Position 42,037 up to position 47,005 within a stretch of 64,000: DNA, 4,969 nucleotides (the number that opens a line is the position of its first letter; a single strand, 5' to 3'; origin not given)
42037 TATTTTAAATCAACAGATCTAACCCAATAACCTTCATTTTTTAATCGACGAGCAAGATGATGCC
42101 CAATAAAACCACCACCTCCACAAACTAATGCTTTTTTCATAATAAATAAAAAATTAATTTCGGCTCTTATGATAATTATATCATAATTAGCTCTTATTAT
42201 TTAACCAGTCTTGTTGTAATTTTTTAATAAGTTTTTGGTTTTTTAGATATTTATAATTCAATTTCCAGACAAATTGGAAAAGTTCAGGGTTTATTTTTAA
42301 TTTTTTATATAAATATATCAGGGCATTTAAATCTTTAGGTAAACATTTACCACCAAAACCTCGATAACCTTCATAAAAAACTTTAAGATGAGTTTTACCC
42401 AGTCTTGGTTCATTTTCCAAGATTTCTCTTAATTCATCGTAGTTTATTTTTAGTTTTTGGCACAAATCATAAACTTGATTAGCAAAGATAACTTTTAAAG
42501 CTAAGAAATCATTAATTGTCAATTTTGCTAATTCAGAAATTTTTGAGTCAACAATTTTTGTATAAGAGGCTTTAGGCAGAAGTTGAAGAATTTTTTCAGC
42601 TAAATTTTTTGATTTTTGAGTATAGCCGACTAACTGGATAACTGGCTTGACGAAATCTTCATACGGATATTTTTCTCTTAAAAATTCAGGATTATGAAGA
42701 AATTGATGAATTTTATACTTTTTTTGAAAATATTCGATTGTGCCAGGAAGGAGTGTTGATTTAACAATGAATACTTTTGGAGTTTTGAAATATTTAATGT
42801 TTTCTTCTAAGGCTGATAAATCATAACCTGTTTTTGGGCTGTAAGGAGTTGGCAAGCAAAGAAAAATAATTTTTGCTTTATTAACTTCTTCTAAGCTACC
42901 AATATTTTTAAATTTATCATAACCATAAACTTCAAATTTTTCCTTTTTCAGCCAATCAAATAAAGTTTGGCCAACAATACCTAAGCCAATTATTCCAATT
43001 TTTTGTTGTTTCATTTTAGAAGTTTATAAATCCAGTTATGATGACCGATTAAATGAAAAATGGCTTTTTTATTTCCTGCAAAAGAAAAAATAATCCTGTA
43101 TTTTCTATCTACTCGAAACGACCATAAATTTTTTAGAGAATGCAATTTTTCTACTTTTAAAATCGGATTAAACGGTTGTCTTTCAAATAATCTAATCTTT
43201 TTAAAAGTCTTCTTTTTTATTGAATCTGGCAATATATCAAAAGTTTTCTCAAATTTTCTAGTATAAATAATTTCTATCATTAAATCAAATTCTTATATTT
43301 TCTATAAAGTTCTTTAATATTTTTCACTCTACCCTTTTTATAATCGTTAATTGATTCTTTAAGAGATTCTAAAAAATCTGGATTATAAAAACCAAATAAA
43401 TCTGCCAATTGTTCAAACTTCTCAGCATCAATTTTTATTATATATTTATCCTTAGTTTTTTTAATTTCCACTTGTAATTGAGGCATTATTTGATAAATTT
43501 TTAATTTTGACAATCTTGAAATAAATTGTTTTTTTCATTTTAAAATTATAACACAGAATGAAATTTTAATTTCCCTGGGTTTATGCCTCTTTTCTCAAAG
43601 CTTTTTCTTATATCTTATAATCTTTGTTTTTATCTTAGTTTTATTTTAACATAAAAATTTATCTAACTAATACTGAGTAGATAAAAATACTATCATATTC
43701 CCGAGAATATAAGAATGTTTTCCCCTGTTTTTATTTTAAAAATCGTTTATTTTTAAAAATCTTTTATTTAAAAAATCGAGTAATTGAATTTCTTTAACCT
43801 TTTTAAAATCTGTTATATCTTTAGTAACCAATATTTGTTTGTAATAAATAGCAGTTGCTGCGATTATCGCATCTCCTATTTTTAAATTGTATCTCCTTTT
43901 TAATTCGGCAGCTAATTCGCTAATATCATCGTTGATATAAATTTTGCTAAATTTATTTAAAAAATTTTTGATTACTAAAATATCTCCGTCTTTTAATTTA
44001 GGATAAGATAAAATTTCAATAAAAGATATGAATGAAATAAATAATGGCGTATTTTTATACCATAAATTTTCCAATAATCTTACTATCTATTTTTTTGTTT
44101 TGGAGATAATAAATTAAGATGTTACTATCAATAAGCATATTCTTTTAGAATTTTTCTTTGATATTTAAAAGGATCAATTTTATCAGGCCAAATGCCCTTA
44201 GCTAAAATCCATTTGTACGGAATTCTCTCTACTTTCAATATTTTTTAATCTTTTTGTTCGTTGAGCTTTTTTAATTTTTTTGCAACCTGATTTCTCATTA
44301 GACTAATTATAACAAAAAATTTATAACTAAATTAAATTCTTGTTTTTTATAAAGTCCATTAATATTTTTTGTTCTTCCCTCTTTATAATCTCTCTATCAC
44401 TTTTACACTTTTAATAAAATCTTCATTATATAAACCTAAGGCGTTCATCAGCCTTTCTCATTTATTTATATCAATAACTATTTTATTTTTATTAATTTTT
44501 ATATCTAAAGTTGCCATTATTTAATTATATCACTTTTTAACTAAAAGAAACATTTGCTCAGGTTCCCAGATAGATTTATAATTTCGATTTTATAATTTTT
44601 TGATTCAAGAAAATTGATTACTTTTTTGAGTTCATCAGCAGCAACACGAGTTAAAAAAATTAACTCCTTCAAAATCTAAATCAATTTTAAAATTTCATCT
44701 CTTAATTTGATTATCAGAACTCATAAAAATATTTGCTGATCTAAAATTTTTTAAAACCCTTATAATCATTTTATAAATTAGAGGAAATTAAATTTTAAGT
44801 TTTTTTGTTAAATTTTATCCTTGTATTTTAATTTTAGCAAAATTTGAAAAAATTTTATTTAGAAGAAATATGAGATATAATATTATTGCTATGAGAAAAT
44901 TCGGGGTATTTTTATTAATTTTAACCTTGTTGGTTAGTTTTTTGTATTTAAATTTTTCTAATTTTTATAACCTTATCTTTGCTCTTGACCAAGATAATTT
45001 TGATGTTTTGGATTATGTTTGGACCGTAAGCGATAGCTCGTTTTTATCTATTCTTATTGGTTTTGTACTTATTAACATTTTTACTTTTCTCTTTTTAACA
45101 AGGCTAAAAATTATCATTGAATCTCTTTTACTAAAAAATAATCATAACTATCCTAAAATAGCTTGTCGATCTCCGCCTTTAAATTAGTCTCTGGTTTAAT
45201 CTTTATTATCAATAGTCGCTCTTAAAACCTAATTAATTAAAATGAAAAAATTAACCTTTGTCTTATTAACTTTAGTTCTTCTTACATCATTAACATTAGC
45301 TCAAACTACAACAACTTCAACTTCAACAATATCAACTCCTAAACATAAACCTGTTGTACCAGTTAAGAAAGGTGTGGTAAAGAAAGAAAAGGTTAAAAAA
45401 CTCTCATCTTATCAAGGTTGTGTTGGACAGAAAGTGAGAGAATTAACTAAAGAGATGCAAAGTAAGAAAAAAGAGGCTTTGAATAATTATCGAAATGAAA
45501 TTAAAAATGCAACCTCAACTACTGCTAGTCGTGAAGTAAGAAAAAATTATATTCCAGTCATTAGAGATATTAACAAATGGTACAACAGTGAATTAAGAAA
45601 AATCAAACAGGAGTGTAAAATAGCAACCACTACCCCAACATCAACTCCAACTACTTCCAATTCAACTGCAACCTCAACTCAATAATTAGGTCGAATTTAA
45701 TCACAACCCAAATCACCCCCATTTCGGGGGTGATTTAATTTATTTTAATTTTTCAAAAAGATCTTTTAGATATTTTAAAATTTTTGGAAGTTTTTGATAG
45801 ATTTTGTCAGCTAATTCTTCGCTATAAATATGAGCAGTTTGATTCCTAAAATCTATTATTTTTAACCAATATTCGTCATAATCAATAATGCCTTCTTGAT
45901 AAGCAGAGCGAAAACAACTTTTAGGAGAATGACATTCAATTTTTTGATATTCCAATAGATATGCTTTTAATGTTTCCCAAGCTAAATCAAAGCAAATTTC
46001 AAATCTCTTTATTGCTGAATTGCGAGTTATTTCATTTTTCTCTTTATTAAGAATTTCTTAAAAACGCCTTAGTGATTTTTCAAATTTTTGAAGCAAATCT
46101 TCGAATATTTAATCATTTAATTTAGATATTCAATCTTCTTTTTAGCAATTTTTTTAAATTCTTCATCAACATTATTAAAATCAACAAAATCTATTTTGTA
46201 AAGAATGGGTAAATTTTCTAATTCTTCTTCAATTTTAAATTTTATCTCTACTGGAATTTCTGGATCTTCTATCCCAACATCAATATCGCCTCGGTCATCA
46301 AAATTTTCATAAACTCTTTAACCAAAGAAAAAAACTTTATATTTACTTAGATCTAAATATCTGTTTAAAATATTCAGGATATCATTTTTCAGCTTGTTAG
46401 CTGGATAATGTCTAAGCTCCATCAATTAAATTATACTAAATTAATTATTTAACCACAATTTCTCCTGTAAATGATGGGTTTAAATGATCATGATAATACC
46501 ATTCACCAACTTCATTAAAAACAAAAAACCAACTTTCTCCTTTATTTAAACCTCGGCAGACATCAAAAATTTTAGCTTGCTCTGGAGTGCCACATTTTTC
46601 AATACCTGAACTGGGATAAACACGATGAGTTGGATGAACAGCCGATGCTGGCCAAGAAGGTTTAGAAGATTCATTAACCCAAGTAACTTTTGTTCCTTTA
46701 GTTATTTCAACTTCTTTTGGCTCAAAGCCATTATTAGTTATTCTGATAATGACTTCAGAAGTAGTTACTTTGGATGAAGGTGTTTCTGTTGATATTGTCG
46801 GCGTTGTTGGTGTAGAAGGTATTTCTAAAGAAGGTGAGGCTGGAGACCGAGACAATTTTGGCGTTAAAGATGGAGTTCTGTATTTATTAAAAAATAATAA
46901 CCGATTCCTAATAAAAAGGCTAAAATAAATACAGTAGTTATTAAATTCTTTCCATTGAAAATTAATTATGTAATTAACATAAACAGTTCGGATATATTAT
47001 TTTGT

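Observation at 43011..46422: Toxin-antitoxin island, mostly decayed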

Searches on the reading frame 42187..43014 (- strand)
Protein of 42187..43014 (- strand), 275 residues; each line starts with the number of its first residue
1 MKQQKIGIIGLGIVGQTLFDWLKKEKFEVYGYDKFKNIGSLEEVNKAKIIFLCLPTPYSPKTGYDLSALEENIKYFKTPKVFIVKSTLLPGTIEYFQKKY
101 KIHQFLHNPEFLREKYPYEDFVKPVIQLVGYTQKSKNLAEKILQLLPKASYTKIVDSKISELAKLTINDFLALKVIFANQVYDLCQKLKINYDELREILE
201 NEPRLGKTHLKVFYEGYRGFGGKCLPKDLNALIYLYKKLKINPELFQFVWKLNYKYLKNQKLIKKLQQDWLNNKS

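Call 10: find_encoding_contigs(protein=window:42187-43014:-, flank=10000, max_places=10)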
Protein window:42187-43014:- (275 aa): no gene with exactly this product is on record in the collection.

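Call 13: find_related_loci(query=window:42187-43014:-, collection=genome_contigs, flank=10000)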
Query window:42187-43014:- (275 aa) in genome_contigs; peptide patterns used: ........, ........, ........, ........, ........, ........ (x = any residue, [..] = any of these).
303 stretches matched a pattern; 3 encode a relative of the query (tblastn E <= 1e-3); 3 distinct loci.
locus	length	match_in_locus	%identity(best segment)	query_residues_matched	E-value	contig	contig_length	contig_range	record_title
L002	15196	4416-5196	71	17-275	8e-103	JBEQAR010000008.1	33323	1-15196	MAG: bacterium isolate 03V1_S199.semibin_refined.113 NODE_895_length_33323_cov_2.992017, whole genome shotgun sequence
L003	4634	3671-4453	48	1-260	1e-67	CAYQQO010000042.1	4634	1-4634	MAG TPA_asm: uncultured Candidatus Saccharibacteria bacterium isolate SRP141376_co2_317 genome assembly, contig: NODE_29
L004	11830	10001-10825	39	5-262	5e-54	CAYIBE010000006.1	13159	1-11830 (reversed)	MAG TPA_asm: Candidatus Woesearchaeota archaeon isolate ERP119705_co1_791 genome assembly, contig: NODE_6026_length_1315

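Call 53: search_protein_families(library=pfam, max_evalue=0.01, proteins=[L002:2471-2833:+])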
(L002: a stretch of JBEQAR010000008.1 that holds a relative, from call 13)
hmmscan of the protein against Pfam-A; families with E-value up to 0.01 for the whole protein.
L002:2471-2833:+ (121 aa): 2 families
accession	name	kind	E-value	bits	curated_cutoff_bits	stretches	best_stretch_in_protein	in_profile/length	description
PF18480.7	DUF5615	-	5.8e-21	74.9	23.8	1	1-112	1-107/110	Domain of unknown function (DUF5615)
PF01927.22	Mut7-C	-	2.6e-05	24.8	23.3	1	1-64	1-58/146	Mut7-C RNAse domain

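Call 59: search_protein_families(library=pfam, max_evalue=0.00001, proteins=[window:42187-43011:-])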
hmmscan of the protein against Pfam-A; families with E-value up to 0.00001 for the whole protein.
window:42187-43011:- (274 aa): 2 families
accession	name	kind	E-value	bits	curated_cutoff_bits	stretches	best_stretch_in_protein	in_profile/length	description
PF00984.24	UDPG_MGDP_dh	-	9e-20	71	25.4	1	159-252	3-92/94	UDP-glucose/GDP-mannose dehydrogenase family, central domain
PF03721.20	UDPG_MGDP_dh_N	-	1e-13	51.7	27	1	41-139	72-185/187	UDP-glucose/GDP-mannose dehydrogenase family, NAD binding domain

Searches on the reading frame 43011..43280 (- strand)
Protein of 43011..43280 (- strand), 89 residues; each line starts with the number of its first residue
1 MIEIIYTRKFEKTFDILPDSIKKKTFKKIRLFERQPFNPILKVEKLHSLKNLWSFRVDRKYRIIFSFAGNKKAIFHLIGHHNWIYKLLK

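Call 9: search_protein_families(library=pfam, max_evalue=1, proteins=[window:43014-43280:-])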
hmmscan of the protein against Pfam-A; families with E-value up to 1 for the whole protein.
seq(89 aa): 5 families
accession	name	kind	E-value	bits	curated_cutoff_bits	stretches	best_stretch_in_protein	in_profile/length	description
PF24732.2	ParE_like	-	1.1e-05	25.7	24.4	1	20-81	2-63/67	ParE-like toxin domain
PF05016.21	ParE_toxin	-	3.2e-05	24.9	23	1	4-82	1-86/89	ParE toxin of type II toxin-antitoxin system, parDE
PF06769.20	YoeB_toxin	-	3.5e-05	24.2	27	1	21-75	19-74/80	YoeB-like toxin of bacterial type II toxin-antitoxin system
PF05973.20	Gp49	-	0.00014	22.3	23.9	1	13-74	2-65/90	Phage derived protein Gp49-like (DUF891)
PF05015.19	HigB-like_toxin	-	0.00041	21.2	27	1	43-72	53-82/91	RelE-like toxin of type II toxin-antitoxin system HigB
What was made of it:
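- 43011..43280 (-): Intact RelE/ParE-superfamily toxin gene (89 aa). Pfam ParE_like scores 25.7 (cut-off 24.4) and ParE_toxin 24.9 (cut-off 23) in call 9.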

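Call 38: search_protein_families(library=ncbifam, max_evalue=0.1, proteins=[window:43014-43280:-])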
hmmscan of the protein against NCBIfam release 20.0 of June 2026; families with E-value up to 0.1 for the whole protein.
seq(89 aa): 2 families
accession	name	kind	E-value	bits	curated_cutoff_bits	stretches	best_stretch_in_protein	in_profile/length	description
TIGR02116.1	toxin_Txe_YoeB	equivalog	5.9e-06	26.4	51.8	1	20-72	18-71/80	Txe/YoeB family addiction module toxin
TIGR02385.1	RelE_StbE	subfamily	0.074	13.6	27.9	1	4-82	2-85/88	type II toxin-antitoxin system mRNA interferase toxin, RelE/StbE family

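Call 49: find_encoding_contigs(protein=window:43011-43280:-, flank=6000, max_places=10)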
Protein window:43011-43280:- (89 aa): 1 contig read that carries it; 1 place shown.
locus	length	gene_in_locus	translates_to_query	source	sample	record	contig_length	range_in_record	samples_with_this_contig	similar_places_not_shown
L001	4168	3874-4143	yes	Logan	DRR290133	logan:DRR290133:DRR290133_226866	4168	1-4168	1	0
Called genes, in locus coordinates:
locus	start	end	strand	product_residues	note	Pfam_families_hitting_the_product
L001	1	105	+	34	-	?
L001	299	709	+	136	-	-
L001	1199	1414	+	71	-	PF08780:NTase_sub_bind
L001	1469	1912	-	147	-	-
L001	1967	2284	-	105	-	-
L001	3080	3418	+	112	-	PF01850:PIN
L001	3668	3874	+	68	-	-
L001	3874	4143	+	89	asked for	PF24732:ParE_like (weak)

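Call 57: search_solved_structures(query=window:43014-43280:-, max_evalue=1)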
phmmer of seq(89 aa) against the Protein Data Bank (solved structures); distinct sequences matched with E-value up to 1: 4.
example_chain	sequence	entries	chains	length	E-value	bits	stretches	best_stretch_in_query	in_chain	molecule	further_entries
8yxv_F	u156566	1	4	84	0.0022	21.7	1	23-79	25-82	Putative mRNA interferase YoeB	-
3oei_C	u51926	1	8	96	0.023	18.5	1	26-70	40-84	RelK (Toxin Rv3358)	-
2a6q_E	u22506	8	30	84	0.076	16.8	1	21-71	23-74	Toxin yoeB | TOXIN OF THE YOEB-YEFM TOXIN-ANTITOXIN SYSTEM | Addiction module toxin, Txe/YoeB family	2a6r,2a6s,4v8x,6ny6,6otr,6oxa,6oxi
3jbn_AY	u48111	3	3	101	0.84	13.5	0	46-83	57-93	60S ribosomal protein uL23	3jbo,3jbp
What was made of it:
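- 43011..43280 (-): The closest solved sequences are YoeB and RelK, weakly (call 57).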

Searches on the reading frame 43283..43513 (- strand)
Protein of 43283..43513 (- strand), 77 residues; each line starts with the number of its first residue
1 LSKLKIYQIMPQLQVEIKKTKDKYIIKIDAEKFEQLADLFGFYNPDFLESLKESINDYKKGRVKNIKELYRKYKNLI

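Call 9: search_protein_families(library=pfam, max_evalue=1, proteins=[window:43283-43513:-])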
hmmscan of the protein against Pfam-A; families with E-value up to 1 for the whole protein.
seq(77 aa): 3 families
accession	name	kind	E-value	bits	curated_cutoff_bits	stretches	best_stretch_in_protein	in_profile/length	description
PF10884.14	DUF2683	-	9e-05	23.1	27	1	32-67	27-60/66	Protein of unknown function (DUF2683)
PF13037.11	DUF3898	-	0.087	13.5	25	1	14-55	46-89/90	Domain of unknown function (DUF3898)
PF18923.6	DUF5673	-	0.89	10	26.7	1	6-40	24-61/66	Domain of unknown function (DUF5673)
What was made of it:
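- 43280..43486 (-): Intact antitoxin of the RelE pair (68 aa from ATG 43486; the ORF extends to TTG 43513). Its stop overlaps the toxin start. There is only weak DUF2683 similarity (23.1 bits, below the cut-off of 27; call 9).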

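Call 38: search_protein_families(library=ncbifam, max_evalue=0.1, proteins=[window:43283-43486:-])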
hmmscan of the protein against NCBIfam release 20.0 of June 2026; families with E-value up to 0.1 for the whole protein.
seq(68 aa): 3 families
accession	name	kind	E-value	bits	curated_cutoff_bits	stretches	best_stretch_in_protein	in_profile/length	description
NF001457.0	PRK00317.1-3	equivalog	0.001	18.6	164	1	10-66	112-169/200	molybdenum cofactor guanylyltransferase MobA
NF041685.1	ant_diox_AndAd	equivalog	0.027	14.1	230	1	3-31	3-31/155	anthranilate 1,2-dioxygenase small subunit AndAd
NF050811.1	RelB_ParD_antitoxin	subfamily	0.053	13.7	60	0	41-64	59-82/83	type II toxin-antitoxin system RelB/ParD family antitoxin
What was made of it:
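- Closest known: RelE/ParE/YoeB superfamily type II toxin with upstream antitoxin. Different: The antitoxin has only sub-threshold DUF2683 similarity (calls 9, 38).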

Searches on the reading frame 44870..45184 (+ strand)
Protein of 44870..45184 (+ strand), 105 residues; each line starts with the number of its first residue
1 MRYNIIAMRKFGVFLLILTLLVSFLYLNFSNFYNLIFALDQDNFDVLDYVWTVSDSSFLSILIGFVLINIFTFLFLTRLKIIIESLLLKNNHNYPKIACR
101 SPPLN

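Call 9: search_protein_families(library=pfam, max_evalue=1, proteins=[window:44870-45184:+])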
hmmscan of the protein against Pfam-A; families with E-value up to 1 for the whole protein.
seq(105 aa): 3 families
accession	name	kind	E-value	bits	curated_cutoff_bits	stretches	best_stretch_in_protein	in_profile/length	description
PF13273.12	DUF4064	-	0.078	13.7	32.1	1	12-93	12-86/102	Protein of unknown function (DUF4064)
PF05640.19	NKAIN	-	0.24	11.2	25.9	1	27-72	10-53/206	Na,K-Atpase Interacting protein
PF12420.13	DUF3671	-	0.93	9.3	34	0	7-97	155-218/223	Fam-L, Fam-M like protein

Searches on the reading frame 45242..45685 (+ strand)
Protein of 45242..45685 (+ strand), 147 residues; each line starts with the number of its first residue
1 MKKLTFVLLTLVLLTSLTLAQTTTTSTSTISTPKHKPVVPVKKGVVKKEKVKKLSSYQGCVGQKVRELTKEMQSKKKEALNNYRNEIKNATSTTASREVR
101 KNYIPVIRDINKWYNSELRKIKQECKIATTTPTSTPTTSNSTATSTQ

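Call 9: search_protein_families(library=pfam, max_evalue=1, proteins=[window:45242-45682:+])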
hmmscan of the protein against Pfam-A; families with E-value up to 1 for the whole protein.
seq(147 aa): 5 families
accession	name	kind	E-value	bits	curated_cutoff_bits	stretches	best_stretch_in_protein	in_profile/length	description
PF09753.14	Use1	-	0.0058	16.7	38.3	1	49-102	23-77/243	Membrane fusion protein Use1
PF04691.17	ApoC-I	-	0.04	14.2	28.3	0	61-82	11-32/61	Apolipoprotein C-I (ApoC-1)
PF00332.24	Glyco_hydro_17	-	0.059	13.4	28.2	1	47-143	55-146/306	Glycosyl hydrolases family 17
PF01956.21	EMC3_TMCO1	-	0.13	12.5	27.1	1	42-104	34-96/169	Integral membrane protein EMC3/TMCO1-like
PF25041.1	UFL1_C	-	0.14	12.4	24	1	16-91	30-106/112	E3 UFM1-protein ligase 1 C-terminal domain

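Call 50: find_encoding_contigs(protein=window:45242-45685:+, flank=6000, max_places=10)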
Protein window:45242-45685:+ (147 aa): 1 contig read that carries it; 1 place shown.
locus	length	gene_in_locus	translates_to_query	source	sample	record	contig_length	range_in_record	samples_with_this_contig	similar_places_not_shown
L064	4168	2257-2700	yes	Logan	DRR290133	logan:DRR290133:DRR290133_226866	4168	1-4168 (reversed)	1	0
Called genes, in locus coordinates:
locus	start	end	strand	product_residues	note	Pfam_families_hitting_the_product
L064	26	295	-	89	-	PF24732:ParE_like (weak)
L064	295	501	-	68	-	-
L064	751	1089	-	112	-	PF01850:PIN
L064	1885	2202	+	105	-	-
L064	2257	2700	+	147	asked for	-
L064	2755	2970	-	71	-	PF08780:NTase_sub_bind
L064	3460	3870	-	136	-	-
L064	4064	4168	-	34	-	?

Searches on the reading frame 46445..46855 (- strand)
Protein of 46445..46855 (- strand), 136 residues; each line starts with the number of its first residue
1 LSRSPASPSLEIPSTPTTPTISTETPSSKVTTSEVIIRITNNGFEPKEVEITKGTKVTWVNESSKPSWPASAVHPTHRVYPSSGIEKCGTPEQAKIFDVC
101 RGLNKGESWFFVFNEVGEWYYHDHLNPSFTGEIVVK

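Call 11: find_encoding_contigs(protein=window:46445-46855:-, flank=10000, max_places=10)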
Protein window:46445-46855:- (136 aa): 1 contig read that carries it; 1 place shown.
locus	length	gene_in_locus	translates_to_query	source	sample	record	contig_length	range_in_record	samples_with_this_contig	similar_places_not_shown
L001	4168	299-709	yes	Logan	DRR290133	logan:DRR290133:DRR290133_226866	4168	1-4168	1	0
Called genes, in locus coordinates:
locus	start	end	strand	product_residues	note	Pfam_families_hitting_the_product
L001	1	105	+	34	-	?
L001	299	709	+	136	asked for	-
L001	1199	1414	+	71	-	PF08780:NTase_sub_bind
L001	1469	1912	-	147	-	-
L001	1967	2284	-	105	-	-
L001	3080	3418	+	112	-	PF01850:PIN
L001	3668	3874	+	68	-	-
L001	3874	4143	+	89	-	PF24732:ParE_like (weak)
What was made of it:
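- Tried and rejected: The RelE, 147-aa, 136-aa and 275-aa proteins returned only the one Logan contig or nothing (calls 10, 11, 49, 50).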
